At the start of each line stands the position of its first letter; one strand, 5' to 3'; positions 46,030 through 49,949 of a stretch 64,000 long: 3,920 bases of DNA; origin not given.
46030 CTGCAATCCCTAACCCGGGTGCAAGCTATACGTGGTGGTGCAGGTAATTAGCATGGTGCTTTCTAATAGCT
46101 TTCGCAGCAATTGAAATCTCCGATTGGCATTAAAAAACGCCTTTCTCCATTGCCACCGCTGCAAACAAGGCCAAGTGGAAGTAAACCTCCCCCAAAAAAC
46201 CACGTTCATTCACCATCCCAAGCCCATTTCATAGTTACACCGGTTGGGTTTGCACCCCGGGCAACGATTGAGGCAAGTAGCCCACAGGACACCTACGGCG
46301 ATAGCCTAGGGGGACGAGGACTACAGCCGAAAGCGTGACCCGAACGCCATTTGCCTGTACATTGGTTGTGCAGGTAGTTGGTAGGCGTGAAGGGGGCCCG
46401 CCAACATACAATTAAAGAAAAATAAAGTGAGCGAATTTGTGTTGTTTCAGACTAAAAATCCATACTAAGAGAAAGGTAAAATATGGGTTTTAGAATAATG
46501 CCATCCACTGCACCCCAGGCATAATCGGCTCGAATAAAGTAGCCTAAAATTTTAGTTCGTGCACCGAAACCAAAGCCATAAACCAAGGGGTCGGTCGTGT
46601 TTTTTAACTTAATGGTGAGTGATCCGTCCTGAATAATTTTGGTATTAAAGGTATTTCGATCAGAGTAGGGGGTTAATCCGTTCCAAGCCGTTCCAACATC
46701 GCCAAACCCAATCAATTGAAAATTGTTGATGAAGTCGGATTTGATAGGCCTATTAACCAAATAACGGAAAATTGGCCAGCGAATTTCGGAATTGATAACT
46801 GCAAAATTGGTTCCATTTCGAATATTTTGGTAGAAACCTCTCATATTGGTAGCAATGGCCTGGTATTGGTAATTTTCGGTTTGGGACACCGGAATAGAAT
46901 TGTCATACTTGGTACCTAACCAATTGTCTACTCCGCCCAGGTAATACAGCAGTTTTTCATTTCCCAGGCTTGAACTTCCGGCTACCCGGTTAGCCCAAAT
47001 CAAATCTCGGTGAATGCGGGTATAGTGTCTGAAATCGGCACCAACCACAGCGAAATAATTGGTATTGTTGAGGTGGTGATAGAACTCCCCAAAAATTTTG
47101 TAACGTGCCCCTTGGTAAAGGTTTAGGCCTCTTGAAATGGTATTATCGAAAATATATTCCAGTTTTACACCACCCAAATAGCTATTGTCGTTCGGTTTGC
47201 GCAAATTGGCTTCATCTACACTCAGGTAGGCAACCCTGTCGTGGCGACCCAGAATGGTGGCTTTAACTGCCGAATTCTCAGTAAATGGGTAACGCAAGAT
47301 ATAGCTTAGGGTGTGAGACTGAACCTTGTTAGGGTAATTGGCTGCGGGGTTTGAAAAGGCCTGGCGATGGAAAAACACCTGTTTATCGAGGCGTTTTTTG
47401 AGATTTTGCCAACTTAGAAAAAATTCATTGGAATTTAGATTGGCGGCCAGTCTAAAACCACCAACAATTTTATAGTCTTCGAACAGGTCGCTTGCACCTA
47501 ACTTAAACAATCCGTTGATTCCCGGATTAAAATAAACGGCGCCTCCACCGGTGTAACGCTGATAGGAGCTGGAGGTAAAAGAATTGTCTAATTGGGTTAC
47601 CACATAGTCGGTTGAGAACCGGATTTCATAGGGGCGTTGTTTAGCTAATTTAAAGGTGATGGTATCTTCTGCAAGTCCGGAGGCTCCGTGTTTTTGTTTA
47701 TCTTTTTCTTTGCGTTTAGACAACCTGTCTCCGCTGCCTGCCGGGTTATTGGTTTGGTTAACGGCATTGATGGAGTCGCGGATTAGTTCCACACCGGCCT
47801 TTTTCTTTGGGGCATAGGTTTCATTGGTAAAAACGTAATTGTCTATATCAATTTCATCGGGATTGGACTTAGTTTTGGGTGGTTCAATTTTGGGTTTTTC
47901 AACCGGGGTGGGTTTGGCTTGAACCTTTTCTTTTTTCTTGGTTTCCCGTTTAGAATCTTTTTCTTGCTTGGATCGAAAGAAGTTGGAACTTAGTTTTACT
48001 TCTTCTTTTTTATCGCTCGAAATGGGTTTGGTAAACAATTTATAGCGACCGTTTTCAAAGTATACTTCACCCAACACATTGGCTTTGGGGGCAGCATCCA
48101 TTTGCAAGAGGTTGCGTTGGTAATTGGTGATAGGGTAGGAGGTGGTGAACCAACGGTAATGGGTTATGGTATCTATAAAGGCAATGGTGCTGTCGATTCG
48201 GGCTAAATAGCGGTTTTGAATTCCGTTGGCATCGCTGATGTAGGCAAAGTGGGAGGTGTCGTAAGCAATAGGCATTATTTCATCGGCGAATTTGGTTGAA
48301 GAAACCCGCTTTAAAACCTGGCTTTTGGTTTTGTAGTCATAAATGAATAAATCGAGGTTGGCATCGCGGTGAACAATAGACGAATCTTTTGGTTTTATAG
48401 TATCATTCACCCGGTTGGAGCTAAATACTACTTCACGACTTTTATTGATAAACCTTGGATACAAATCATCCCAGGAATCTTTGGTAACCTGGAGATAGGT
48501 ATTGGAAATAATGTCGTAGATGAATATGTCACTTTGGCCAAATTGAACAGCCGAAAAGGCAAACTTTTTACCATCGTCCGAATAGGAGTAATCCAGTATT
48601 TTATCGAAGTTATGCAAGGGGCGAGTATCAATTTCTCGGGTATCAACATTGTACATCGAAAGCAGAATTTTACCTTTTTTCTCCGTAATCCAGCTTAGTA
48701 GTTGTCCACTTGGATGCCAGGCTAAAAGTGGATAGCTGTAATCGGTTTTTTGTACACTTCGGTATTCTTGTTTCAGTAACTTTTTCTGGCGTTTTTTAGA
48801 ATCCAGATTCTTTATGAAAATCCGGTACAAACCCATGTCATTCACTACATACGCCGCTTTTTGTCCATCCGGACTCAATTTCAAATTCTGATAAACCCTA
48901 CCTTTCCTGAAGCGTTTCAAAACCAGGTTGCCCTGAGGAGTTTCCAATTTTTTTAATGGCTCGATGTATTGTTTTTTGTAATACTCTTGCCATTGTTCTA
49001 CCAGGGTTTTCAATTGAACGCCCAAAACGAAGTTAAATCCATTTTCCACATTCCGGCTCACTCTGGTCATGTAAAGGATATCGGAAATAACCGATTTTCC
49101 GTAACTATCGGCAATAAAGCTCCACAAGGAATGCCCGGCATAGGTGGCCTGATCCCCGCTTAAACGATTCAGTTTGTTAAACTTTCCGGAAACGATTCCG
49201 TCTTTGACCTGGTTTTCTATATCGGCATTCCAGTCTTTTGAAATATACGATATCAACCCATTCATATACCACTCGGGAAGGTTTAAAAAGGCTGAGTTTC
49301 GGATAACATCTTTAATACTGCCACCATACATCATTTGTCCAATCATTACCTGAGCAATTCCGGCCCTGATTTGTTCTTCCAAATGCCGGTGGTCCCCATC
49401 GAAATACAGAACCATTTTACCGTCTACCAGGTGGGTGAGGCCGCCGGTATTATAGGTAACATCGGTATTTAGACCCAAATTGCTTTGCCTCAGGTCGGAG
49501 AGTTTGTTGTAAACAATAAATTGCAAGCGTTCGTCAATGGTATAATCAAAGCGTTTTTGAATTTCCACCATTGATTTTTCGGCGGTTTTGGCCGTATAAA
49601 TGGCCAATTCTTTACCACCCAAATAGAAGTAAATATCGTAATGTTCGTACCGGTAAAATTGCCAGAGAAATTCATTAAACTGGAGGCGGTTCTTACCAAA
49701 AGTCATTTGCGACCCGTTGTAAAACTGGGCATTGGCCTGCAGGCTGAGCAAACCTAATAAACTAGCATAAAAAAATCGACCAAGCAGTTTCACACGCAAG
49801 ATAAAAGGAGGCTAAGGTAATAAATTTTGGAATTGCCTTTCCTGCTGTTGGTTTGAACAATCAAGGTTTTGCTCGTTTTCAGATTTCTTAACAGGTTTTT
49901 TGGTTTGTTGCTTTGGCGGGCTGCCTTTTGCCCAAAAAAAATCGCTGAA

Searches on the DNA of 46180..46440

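Call 51: search_rna_families(source=window, start=46180, end=46440, threshold=evalue, max_evalue=10, show_alignments=2)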
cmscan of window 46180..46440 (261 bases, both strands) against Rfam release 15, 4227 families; matches with E-value up to 10: 2.
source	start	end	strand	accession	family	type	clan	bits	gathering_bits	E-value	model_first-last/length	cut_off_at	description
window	46310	46341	+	RF01309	sR60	Gene; snRNA; snoRNA; CD-box;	CL00132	13.2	50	1.6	1-55/55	no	Small nucleolar RNA sR60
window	46292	46340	+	RF01142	sR19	Gene; snRNA; snoRNA; CD-box;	-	9.6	45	5.5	18-63/63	no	Small nucleolar RNA sR19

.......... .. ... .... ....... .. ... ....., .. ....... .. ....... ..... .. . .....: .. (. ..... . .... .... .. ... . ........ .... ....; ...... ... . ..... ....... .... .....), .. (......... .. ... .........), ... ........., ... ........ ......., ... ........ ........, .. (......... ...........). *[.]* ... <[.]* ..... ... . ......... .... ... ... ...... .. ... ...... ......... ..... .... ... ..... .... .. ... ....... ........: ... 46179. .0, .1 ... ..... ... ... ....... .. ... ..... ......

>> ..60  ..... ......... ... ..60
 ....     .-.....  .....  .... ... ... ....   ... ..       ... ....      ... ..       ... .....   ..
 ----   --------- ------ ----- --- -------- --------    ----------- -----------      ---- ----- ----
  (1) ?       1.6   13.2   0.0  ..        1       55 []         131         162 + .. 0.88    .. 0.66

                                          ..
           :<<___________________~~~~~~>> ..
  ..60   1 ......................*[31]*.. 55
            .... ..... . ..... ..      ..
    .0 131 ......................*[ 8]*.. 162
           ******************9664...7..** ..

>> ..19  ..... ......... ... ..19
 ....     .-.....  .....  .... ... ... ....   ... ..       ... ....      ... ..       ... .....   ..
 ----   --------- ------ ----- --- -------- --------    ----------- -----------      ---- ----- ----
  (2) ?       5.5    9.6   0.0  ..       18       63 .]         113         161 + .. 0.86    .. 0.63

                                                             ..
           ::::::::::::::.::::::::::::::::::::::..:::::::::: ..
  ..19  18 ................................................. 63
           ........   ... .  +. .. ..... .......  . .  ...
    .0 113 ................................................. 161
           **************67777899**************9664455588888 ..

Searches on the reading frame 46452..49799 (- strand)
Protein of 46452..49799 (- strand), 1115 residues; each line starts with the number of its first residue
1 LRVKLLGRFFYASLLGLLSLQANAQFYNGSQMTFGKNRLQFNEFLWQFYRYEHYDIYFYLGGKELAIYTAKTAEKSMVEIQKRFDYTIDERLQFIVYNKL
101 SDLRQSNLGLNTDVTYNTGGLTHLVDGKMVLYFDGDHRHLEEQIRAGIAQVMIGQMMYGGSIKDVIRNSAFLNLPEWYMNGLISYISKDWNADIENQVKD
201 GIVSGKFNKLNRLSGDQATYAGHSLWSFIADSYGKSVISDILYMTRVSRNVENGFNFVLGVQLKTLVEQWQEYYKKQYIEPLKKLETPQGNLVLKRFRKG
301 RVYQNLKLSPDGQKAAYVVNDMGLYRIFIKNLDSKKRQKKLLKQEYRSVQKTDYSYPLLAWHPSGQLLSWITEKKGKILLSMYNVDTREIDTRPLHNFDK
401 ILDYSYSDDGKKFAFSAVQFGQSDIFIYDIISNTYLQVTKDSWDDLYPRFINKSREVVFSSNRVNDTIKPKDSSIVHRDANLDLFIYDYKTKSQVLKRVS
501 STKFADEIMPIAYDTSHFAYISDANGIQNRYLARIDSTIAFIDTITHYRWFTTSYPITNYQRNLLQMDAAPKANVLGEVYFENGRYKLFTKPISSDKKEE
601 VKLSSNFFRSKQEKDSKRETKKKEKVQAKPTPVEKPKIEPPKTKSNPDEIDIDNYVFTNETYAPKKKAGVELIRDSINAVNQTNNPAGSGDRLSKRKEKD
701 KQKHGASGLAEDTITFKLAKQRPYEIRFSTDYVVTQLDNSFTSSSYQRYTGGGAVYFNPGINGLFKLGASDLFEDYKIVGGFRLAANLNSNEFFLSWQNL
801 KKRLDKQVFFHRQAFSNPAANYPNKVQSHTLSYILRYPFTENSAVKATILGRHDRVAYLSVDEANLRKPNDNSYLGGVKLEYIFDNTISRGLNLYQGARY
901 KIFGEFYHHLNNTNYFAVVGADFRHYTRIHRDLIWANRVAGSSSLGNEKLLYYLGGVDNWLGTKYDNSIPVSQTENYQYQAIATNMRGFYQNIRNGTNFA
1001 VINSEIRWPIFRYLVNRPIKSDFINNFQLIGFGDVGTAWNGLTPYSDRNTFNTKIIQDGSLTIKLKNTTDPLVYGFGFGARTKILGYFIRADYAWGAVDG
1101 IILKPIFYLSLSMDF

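Call 18: find_related_loci(query=window:46452-49799:-, collection=genome_contigs, flank=10000)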
Query window:46452-49799:- (1115 aa) in genome_contigs; peptide patterns used: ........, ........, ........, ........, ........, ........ (x = any residue, [..] = any of these).
77 stretches matched a pattern; 12 encode a relative of the query (tblastn E <= 1e-3); 12 distinct loci.
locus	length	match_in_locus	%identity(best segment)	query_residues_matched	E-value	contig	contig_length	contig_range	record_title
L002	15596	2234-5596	75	3-1115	0e+0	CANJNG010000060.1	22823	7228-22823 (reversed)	MAG: Bacteroidetes bacterium isolate RH-23may17-554 genome assembly, contig: RH-23may17-C16320, whole genome shotgun seq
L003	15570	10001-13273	46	13-1115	0e+0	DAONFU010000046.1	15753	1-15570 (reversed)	MAG TPA_asm: Bacteroidales bacterium isolate AMR_MDS_3835 NODE_4001_length_15753_cov_50.055994, whole genome shotgun seq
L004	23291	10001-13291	46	3-1115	0e+0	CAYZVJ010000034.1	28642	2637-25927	MAG TPA_asm: uncultured Rikenellaceae bacterium isolate SRP214966_co4_470 genome assembly, contig: NODE_1171_length_2864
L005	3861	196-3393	48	24-1115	0e+0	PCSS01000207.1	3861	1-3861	MAG: Bacteroidetes bacterium CG23_combo_of_CG06-09_8_20_14_all_32_9 CG23_scaffold_24713_c, whole genome shotgun sequence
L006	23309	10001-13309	46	2-1115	0e+0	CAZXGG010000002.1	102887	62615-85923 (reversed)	MAG TPA_asm: uncultured Rikenellaceae bacterium isolate SRP214966_co2_435 genome assembly, contig: NODE_118_length_10288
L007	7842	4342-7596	44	23-1115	0e+0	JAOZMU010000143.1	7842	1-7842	MAG: Bacteroidales bacterium isolate GMC3.metabat2.81 GMC3_3900_length_7842_cov_9.562604, whole genome shotgun sequence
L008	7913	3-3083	45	74-1115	0e+0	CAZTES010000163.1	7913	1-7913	MAG TPA_asm: uncultured Rikenellaceae bacterium isolate SRP068000_co4_140 genome assembly, contig: NODE_16089_length_791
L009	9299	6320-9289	46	13-1014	0e+0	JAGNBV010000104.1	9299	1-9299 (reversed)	MAG: Bacteroidales bacterium isolate Go_SlDig_bin_165 Go_SlDig_22979_length_9299_cov_14.907109, whole genome shotgun seq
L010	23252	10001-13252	40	10-1115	0e+0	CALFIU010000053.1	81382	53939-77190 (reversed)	MAG TPA_asm: uncultured Bacteroidales bacterium isolate ERR1278074_bin.74_CONCOCT_v1.1_MAG genome assembly, contig: ERZ8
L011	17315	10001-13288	45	1-1115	0e+0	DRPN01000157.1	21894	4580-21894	MAG TPA_asm: Bacteroidetes bacterium isolate HyVt-56 Ga0136651_10000486, whole genome shotgun sequence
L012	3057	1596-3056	49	13-492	4e-164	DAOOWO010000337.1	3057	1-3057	MAG TPA_asm: Bacteroidales bacterium isolate AMR_MDS_2413 NODE_32054_length_3057_cov_3.729514, whole genome shotgun sequ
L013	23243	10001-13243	46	21-1115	0e+0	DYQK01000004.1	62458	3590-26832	MAG TPA_asm: Rikenella microfusus isolate SulCav_GS10_10_34_87 SulCav_GS10_10_137_length_62458_cov_52_369389, whole geno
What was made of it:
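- On Flavo-1 (RF01705): The closest locus is a Bacteroidetes MAG at 75% aa identity (call 18).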

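Call 25: find_encoding_contigs(protein=window:46452-49799:-, flank=10000, max_places=10)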
Protein window:46452-49799:- (1115 aa): no gene with exactly this product is on record in the collection.

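Call 57: search_protein_families(library=pfam, proteins=[window:46452-49799:-], max_evalue=0.00001)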
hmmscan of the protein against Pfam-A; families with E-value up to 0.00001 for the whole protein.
window:46452-49799:- (1115 aa): 0 families
